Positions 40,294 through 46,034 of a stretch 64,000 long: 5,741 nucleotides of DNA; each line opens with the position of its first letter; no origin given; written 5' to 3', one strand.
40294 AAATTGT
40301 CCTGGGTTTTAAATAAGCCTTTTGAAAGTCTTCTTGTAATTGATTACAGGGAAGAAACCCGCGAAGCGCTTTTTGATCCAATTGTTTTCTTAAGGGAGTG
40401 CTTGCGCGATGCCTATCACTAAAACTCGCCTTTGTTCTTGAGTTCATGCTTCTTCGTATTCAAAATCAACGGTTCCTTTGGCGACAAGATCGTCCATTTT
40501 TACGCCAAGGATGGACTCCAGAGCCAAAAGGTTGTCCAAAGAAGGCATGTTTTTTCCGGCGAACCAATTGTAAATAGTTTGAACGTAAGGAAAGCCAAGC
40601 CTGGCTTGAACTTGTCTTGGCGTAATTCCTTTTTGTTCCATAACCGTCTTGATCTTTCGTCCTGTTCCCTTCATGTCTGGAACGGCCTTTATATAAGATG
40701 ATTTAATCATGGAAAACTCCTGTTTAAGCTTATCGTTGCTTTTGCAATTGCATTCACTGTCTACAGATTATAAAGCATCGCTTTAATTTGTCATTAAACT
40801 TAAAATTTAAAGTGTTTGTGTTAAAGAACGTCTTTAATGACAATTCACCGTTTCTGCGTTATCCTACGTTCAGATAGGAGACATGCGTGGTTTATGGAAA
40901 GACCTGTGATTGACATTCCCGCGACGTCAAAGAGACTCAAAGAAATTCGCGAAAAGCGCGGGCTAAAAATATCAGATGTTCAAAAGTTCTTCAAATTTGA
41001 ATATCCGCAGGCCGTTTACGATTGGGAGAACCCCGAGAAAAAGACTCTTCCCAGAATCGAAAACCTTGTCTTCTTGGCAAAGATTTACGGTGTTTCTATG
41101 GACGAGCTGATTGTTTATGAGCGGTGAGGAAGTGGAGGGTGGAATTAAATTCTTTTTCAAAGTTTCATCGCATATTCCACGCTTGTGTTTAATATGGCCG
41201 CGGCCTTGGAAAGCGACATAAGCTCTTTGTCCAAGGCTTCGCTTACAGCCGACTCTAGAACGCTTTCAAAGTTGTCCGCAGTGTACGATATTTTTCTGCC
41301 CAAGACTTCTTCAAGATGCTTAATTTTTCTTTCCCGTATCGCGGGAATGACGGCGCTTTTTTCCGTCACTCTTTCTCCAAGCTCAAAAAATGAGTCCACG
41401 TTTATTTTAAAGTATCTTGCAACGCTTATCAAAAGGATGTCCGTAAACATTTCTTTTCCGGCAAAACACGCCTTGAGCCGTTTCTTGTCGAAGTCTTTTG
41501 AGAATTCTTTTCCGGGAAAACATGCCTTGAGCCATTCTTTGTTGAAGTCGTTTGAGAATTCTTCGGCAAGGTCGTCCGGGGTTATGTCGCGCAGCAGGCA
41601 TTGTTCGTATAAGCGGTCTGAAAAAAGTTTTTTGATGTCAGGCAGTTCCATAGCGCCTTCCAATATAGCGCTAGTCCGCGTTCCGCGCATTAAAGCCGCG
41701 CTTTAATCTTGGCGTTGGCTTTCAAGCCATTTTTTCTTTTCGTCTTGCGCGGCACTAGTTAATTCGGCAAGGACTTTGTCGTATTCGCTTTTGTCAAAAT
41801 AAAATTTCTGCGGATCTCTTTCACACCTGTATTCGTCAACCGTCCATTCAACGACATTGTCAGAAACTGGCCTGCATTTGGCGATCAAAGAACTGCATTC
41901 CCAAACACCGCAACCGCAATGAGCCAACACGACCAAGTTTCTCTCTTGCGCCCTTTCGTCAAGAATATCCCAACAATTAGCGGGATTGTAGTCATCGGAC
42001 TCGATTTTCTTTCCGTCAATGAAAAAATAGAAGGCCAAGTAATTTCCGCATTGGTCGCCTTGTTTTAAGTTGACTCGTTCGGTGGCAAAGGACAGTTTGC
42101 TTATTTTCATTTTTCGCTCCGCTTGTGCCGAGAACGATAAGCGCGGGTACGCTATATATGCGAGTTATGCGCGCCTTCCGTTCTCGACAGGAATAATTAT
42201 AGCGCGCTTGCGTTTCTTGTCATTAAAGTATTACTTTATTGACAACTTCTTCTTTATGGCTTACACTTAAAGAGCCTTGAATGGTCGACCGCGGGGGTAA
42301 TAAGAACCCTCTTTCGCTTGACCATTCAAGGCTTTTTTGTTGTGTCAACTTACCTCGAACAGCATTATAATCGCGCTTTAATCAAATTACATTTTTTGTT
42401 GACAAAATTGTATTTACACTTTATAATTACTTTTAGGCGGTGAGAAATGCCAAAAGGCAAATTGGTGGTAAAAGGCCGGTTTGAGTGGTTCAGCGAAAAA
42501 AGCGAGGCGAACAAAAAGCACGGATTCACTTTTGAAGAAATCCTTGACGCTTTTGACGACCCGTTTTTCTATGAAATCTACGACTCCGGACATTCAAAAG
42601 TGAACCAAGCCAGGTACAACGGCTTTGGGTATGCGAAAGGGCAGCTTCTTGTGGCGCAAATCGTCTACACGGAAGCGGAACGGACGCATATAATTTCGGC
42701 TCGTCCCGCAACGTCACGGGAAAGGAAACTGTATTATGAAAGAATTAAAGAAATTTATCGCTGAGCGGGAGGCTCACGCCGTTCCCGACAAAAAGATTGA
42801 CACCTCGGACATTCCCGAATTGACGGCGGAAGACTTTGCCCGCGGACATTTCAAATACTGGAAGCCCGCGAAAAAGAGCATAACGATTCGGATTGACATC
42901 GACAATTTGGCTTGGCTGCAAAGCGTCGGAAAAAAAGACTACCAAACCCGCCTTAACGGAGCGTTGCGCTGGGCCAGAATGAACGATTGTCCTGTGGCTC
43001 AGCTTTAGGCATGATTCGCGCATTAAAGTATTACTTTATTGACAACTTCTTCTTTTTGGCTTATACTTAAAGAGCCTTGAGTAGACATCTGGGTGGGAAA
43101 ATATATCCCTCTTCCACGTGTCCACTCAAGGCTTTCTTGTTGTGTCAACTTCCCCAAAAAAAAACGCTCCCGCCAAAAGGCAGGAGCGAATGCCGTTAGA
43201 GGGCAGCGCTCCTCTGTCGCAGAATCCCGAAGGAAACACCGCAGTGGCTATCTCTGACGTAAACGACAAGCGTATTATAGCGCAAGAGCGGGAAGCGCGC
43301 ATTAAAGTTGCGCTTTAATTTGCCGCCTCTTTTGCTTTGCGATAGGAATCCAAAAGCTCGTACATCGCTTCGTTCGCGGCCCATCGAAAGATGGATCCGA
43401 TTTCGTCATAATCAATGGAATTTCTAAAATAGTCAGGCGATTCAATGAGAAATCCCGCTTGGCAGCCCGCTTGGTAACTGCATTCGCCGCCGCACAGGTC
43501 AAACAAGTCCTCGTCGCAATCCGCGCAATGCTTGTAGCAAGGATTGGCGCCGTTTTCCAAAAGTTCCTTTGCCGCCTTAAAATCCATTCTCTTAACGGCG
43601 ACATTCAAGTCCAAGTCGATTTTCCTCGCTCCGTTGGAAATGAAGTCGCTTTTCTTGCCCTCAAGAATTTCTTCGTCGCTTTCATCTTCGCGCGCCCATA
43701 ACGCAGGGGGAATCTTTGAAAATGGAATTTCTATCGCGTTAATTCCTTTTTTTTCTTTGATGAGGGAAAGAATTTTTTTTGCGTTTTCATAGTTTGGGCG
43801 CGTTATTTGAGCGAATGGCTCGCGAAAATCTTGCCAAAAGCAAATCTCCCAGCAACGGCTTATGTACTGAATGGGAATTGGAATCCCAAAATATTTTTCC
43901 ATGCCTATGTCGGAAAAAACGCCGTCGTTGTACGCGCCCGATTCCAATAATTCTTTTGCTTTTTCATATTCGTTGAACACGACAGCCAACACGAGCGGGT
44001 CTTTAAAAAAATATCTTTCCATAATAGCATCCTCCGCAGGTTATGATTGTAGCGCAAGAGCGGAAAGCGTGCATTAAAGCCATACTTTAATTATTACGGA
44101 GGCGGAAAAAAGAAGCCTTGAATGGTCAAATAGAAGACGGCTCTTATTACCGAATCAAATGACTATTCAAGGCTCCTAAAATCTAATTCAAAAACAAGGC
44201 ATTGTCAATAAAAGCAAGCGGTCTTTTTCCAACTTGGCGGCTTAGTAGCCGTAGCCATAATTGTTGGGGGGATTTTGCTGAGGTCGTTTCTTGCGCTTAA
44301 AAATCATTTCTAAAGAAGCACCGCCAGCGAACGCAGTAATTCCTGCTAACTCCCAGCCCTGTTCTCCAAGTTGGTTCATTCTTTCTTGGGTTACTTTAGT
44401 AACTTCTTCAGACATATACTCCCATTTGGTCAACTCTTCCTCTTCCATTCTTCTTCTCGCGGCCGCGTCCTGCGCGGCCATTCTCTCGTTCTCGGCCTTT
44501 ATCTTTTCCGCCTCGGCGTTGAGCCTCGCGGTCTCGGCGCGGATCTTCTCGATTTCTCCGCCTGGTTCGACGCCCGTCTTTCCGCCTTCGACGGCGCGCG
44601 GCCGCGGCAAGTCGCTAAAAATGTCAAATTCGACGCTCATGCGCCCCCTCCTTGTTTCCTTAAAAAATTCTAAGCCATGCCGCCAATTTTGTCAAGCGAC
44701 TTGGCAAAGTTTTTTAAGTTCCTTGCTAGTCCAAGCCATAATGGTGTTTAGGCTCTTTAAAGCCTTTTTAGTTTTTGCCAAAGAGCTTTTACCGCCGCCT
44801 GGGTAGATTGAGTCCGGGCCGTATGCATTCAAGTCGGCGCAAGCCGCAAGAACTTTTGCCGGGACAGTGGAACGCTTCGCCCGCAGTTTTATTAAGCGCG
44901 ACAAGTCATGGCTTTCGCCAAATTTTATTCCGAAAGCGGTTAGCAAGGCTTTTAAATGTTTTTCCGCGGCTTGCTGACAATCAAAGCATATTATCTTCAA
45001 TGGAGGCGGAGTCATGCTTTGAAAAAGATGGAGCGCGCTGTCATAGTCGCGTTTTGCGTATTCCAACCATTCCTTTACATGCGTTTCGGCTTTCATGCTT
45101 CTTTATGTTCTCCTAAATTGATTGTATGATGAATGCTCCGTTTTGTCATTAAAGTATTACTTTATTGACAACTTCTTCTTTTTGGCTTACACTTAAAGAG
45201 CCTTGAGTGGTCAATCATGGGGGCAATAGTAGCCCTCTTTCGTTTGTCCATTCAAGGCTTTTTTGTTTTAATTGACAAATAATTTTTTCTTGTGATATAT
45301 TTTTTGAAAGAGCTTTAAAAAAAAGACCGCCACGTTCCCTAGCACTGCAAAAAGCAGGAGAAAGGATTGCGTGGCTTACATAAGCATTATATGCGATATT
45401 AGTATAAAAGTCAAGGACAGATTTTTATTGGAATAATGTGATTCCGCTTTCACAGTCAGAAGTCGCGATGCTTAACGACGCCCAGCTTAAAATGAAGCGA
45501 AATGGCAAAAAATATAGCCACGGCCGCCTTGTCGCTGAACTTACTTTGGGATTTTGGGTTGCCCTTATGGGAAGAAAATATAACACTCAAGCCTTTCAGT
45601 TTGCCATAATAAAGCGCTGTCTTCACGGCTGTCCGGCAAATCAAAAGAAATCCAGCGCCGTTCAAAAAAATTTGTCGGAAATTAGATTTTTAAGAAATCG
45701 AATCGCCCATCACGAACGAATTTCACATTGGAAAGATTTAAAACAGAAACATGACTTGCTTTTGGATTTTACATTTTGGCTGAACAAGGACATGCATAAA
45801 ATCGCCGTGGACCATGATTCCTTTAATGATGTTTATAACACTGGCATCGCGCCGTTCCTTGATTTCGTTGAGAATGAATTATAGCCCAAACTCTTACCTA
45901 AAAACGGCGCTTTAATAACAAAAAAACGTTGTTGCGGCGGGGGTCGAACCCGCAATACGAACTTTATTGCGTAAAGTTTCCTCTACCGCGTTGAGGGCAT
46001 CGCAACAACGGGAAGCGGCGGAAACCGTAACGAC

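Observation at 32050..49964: Array of at least 18 palindromic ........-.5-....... sites fused to promoters at cassette boundaries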

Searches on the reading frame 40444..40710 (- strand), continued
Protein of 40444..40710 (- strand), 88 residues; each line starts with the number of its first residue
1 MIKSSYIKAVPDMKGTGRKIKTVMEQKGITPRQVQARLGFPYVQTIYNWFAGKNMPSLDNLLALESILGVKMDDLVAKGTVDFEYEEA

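Call 76: find_encoding_contigs(protein=P0059, flank=6000, max_places=2)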
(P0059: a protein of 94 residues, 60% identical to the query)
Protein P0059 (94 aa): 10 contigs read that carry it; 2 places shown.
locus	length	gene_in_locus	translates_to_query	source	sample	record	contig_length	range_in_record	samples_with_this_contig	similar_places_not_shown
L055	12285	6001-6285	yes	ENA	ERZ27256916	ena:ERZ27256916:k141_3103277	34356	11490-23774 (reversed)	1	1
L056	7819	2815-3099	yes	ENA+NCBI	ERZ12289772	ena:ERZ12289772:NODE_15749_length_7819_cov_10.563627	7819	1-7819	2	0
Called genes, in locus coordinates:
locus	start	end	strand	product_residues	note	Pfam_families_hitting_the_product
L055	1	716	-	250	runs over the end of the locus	PF00142:Fer4_NifH, PF01656:CbiA, PF02374:ArsA_ATPase, PF06564:CBP_BcsQ (weak), PF07015:VirC1 (faint), PF10609:ParA, PF13614:AAA_31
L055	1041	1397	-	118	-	-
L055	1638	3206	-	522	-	PF02518:HATPase_c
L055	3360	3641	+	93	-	-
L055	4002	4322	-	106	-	-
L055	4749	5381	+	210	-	PF00149:Metallophos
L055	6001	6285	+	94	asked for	PF13443:HTH_26 (faint), PF01381:HTH_3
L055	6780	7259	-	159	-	-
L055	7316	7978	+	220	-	PF09414:RNA_ligase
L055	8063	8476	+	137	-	-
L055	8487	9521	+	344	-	-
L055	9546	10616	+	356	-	PF01661:Macro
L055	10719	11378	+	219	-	-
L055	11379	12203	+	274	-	PF03747:ADP_ribosyl_GH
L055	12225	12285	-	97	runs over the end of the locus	-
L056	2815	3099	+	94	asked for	PF13443:HTH_26 (faint), PF01381:HTH_3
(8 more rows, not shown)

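Call 77: find_encoding_contigs(protein=P0093, flank=6000, max_places=2)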
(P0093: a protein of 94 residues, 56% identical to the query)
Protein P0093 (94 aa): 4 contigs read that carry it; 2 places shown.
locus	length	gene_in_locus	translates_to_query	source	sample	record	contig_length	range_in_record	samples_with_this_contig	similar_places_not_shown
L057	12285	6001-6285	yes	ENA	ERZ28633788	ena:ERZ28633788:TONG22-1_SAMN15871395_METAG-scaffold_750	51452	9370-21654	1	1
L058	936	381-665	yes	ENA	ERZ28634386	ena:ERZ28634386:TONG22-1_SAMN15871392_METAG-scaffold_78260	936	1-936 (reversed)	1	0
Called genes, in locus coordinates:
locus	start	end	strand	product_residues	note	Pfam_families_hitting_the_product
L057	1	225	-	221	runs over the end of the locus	PF01909:NTP_transf_2 (weak)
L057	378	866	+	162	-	PF00293:NUDIX, PF14815:NUDIX_4 (weak)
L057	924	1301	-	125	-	PF00903:Glyoxalase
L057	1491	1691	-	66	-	-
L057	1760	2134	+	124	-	PF01042:Ribonuc_L-PSP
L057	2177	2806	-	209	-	PF00440:TetR_N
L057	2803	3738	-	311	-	PF00248:Aldo_ket_red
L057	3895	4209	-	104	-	PF04993:TfoX_N (weak)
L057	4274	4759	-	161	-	PF00383:dCMP_cyt_deam_1, PF14437:MafB19-deam (weak)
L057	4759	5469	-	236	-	PF01636:APH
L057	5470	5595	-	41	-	-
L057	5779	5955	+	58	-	-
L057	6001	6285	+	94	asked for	PF13443:HTH_26 (weak), PF01381:HTH_3 (weak)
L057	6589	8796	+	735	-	PF16875:Glyco_hydro_36N, PF02065:Melibiase, PF16874:Glyco_hydro_36C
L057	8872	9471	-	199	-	PF21982:RecX_HTH1 (weak), PF02631:RecX_HTH2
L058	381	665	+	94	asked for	PF13443:HTH_26 (weak), PF01381:HTH_3 (weak)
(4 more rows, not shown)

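Call 85: search_dna_similar(query=window:40444-40710:-, collection=phages, mode=protein, max_evalue=0.001, max_rows=10)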
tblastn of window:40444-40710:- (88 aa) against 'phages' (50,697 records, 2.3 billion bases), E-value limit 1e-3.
Records with a match: 15; places in all: 18; records where one place covers at least 80% of the query: 5.
Best place of each record, by identity: <60% 15.
By first word of the organism name: Bacteriophage 8; Streptococcus 3; Deep-sea 2; Pseudomonas 2.
By host as written in the record: - 10; Pseudomonas sp. 1-1-1b 2; Streptococcus pasteurianus AL101002 1; Streptococcus parauberis KRS-02083 1; Streptococcus suis LS1C 1.
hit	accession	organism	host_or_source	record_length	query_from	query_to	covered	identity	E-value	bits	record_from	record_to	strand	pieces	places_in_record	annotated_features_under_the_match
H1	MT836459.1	Bacteriophage sp.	human fecal samples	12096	12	86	85%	40.0%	3e-11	63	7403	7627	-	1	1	record has no annotation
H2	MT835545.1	Bacteriophage sp.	human fecal samples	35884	9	76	77%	42.9%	2e-11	64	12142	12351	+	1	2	record has no annotation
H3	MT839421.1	Bacteriophage sp.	human fecal samples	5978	12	76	74%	43.1%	1e-10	61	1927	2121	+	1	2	record has no annotation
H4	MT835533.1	Bacteriophage sp.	human fecal samples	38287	12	81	80%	40.0%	7e-11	62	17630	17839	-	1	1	record has no annotation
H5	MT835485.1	Bacteriophage sp.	human fecal samples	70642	12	76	74%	41.5%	2e-10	61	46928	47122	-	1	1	record has no annotation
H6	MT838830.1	Bacteriophage sp.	human fecal samples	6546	14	77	73%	40.6%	9e-12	64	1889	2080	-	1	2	record has no annotation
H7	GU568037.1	Deep-sea thermophilic phage D6E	-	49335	13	78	75%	37.9%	6e-5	45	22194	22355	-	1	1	none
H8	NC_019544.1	Deep-sea thermophilic phage D6E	-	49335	13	78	75%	37.9%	6e-5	45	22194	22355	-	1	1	none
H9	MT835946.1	Bacteriophage sp.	human fecal samples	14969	3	81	90%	30.4%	3e-8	54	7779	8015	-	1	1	record has no annotation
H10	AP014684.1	Pseudomonas phage PS-1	Pseudomonas sp. 1-1-1b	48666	10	86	88%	29.9%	1e-4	44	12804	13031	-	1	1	CI repressor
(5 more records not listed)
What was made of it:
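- Closest known: Lambda/434-type CI-Cro switches with tripartite operators. Same: The regulator family shows weak similarity to phage repressors (call 85: about 40% to HTH proteins of unannotated faecal phage contigs, 30% to an annotated CI repressor).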

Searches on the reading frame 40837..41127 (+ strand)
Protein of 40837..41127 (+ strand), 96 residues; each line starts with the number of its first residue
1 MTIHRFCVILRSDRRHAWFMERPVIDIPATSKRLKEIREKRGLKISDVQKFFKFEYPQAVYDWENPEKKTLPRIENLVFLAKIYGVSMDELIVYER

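Call 25: search_protein_families(library=pfam, proteins=[window:40837-41127:+], max_evalue=0.05)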
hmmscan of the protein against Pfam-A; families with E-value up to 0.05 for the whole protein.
window:40837-41127:+ (96 aa): 3 families
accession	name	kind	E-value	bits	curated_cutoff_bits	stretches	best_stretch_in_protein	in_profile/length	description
PF01381.28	HTH_3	-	3e-07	30.8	23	1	34-91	1-55/55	Helix-turn-helix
PF12844.13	HTH_19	-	1e-05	25.7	30.2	1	32-92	2-59/64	Helix-turn-helix domain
PF13443.12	HTH_26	-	0.0013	19.4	22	1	33-95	1-61/63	Cro/C1-type HTH DNA-binding domain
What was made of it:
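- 40897..41127 (+): XRE96/77: the second small Cro/CI-type HTH protein, divergent from XRE88. The ORF opens at 40837; gene callers give 77 aa. PF01381 at 3e-7 (call 25).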

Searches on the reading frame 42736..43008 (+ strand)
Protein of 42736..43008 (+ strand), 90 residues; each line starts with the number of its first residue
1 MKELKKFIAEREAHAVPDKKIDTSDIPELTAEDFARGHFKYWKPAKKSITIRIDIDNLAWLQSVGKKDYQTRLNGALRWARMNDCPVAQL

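Call 25: search_protein_families(library=pfam, proteins=[window:42736-43008:+], max_evalue=0.05)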
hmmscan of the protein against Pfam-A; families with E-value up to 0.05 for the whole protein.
window:42736-43008:+ (90 aa): 1 family
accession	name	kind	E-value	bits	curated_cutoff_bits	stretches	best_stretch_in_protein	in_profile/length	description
PF14384.12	BrnA_antitoxin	-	2.4e-11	44.3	26.1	1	25-78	1-65/68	BrnA antitoxin of type II toxin-antitoxin system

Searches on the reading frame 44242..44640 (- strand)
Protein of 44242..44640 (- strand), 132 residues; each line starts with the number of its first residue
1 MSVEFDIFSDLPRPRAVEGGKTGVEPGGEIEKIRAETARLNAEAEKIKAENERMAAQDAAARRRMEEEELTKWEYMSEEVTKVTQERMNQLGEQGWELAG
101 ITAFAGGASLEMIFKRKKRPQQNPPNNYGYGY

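Call 9: search_protein_families(library=pfam, proteins=[window:44242-44640:-], max_evalue=0.01)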
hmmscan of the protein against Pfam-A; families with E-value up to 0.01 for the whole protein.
window:44242-44640:- (132 aa): 3 families
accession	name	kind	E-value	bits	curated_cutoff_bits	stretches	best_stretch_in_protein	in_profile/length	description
PF13783.11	DUF4177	-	0.00018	22.1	25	1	72-117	15-65/65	Domain of unknown function (DUF4177)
PF23404.1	FAZ1_C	-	0.00082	19.9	27.6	1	28-54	9-35/35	FAZ1, C-terminal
PF10814.13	CwsA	-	0.0084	16.8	26.7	0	33-125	28-123/134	Cell wall synthesis protein CwsA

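Call 45: search_protein_families(library=padloc, proteins=[window:44242-44640:-], max_evalue=0.001)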
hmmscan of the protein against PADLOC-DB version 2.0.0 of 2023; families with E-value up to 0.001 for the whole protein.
window:44242-44640:- (132 aa): 0 families

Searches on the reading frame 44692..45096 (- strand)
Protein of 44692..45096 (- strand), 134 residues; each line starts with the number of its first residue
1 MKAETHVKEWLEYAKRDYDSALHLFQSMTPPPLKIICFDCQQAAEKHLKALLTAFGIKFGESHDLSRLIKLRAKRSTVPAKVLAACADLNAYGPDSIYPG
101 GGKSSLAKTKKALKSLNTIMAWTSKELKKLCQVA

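Call 9: search_protein_families(library=pfam, proteins=[window:44692-45096:-], max_evalue=0.01)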
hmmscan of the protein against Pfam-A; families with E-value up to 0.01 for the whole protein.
window:44692-45096:- (134 aa): 1 family
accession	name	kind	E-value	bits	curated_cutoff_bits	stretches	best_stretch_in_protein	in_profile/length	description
PF05168.19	HEPN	-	2.2e-17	63.7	22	1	7-125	1-115/117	HEPN domain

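Call 45: search_protein_families(library=padloc, proteins=[window:44692-45096:-], max_evalue=0.001)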
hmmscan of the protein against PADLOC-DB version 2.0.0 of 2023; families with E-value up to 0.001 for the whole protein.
window:44692-45096:- (134 aa): 0 families

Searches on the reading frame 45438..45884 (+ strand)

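Call 25: search_protein_families(library=pfam, proteins=[window:45438-45884:+], max_evalue=0.05)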
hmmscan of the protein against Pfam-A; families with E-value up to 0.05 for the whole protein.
window:45438-45884:+ (148 aa): 3 families
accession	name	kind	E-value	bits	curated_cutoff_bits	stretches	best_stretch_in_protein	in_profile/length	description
PF07751.16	Abi_2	-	0.0085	16.8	25.6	1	65-95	159-182/184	Abi-like protein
PF20185.3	DUF6548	-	0.035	14.4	27.3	0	76-106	49-78/164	Family of unknown function (DUF6548)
PF12358.13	DUF3644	-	0.042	13.9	27.6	1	53-92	67-104/183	Domain of unknown function (DUF3644)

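Call 44: search_protein_families(library=phrogs, proteins=[window:45438-45884:+], max_evalue=0.001)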
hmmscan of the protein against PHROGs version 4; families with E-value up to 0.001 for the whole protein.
window:45438-45884:+ (148 aa): 0 families

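Call 45: search_protein_families(library=padloc, proteins=[window:45438-45884:+], max_evalue=0.001)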
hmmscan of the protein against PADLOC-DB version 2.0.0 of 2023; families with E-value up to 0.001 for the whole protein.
window:45438-45884:+ (148 aa): 2 families
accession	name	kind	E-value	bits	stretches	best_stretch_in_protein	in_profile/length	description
PDLC04038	PD-T4-5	-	5.7e-05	20.5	1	17-101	115-208/309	-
PDLC02344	AbiD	-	0.00074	17.3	1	53-99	170-209/277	AbiD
